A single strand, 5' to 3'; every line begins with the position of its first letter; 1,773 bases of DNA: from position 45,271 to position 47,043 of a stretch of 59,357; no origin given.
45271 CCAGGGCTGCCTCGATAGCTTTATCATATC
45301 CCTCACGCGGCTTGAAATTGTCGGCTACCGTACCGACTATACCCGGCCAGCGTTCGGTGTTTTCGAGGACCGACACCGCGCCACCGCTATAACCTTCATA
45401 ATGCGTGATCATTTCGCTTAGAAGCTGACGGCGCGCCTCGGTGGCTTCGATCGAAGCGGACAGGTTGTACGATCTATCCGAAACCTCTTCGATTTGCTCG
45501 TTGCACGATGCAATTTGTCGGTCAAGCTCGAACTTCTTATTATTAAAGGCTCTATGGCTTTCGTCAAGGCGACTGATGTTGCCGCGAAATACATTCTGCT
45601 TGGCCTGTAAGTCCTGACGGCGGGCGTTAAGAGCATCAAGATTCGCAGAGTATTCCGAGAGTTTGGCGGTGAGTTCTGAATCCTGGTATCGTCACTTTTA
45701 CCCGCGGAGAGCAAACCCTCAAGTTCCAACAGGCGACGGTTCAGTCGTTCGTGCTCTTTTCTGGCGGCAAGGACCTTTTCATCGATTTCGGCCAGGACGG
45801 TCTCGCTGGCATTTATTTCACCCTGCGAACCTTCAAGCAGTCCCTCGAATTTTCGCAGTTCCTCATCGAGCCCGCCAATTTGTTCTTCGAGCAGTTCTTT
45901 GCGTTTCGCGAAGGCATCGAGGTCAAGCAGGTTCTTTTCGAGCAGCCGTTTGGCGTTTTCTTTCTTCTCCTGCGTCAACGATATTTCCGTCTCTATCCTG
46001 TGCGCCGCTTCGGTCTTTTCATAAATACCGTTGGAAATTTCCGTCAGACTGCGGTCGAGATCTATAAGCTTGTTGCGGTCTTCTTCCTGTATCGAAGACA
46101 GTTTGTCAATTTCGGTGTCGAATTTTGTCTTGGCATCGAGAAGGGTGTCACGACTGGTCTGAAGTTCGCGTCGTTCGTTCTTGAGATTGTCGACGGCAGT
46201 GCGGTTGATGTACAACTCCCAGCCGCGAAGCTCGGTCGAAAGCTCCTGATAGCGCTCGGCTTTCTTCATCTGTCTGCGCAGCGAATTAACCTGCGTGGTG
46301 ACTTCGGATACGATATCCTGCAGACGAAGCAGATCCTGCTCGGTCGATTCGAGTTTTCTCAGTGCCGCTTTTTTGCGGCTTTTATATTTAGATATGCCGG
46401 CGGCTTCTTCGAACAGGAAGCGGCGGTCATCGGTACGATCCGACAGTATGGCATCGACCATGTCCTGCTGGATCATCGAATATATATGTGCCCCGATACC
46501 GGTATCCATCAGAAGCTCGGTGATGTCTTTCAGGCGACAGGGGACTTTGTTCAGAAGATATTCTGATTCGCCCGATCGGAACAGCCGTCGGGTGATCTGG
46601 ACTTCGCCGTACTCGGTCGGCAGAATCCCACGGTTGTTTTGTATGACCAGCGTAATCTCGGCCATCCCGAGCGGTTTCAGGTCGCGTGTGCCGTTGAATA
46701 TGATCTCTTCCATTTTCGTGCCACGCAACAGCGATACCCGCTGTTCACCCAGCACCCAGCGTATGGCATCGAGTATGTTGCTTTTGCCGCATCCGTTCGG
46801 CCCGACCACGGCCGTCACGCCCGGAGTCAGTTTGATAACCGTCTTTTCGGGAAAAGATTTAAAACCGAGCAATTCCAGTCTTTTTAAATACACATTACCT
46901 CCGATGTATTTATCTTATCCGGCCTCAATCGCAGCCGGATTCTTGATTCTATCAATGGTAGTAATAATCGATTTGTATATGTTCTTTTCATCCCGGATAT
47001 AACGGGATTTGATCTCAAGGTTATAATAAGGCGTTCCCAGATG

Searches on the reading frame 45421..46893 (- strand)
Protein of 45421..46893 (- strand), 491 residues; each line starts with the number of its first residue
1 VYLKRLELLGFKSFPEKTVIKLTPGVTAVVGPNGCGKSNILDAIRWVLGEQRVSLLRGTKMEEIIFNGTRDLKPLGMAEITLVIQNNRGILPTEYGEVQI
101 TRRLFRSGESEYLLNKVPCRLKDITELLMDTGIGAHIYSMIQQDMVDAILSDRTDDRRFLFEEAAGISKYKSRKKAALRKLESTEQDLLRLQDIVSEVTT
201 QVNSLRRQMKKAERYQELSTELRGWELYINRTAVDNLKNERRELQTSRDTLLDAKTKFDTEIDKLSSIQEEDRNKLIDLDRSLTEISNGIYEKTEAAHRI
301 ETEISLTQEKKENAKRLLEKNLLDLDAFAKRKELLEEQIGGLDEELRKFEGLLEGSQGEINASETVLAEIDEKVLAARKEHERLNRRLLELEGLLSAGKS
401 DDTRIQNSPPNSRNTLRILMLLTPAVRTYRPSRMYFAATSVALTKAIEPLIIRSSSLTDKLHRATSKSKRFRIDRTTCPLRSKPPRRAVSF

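Call 40: search_protein_families(library=ncbifam, proteins=[window:45421-46893:-], max_evalue=1e-10)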
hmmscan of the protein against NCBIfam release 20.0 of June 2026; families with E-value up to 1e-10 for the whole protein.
window:45421-46893:- (491 aa): 8 families
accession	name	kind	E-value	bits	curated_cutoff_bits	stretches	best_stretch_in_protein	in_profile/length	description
TIGR02168.1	SMC_prok_B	equivalog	2e-131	439.9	567.35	1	2-393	1-393/1181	chromosome segregation protein SMC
TIGR02169.1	SMC_prok_A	equivalog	1e-65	222.2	729.4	1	2-399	1-406/1165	chromosome segregation protein SMC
NF045780.1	TrlF_fam_ATP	equivalog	7.8e-16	58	350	1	15-386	300-682/944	TrlF family AAA-like ATPase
NF002572.0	PRK02224.1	equivalog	1.2e-11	43.7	1087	0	1-71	1-67/888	DNA double-strand break repair ATPase Rad50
NF041035.1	Rad50_Halo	equivalog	2.3e-11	42.8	1000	0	1-69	1-65/883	DNA double-strand break repair ATPase Rad50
NF003034.1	PRK03918.1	equivalog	5.3e-11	41.2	700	0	1-71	1-70/878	DNA double-strand break repair ATPase Rad50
NF045487.1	ASRP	equivalog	5.5e-11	41.8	300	0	16-250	6-229/593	archaea-specific SMC-related protein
NF041034.1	Rad50_Sulf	equivalog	5.8e-11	41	1000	0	1-69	1-64/872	DNA double-strand break repair ATPase Rad50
